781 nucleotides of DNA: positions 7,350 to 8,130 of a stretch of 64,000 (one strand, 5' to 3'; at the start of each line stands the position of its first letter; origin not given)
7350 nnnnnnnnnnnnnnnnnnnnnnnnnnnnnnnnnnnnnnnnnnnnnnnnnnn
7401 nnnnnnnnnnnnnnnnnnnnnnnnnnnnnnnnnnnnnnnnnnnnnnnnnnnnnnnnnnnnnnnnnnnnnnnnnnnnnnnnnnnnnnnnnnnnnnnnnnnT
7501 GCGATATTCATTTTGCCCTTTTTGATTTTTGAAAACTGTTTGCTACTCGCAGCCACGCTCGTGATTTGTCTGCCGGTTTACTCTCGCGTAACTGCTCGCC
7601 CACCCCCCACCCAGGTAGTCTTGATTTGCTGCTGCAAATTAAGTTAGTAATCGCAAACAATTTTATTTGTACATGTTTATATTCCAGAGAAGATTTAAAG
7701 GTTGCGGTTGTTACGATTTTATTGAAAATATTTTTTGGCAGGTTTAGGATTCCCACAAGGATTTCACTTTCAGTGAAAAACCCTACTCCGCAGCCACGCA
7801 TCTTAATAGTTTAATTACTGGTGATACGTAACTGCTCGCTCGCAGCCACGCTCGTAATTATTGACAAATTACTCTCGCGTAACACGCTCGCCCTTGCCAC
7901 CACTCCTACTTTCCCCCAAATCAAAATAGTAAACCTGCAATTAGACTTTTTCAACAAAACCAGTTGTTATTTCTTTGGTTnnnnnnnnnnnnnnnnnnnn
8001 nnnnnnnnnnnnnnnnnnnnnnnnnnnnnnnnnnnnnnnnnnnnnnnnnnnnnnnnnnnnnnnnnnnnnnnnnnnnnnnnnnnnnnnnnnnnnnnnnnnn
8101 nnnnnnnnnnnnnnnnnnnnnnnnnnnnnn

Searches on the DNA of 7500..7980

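Call 90: search_rna_families(source=window, start=7500, end=7980, threshold=evalue, max_evalue=1)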
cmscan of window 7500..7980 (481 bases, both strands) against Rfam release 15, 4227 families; matches with E-value up to 1: 0.
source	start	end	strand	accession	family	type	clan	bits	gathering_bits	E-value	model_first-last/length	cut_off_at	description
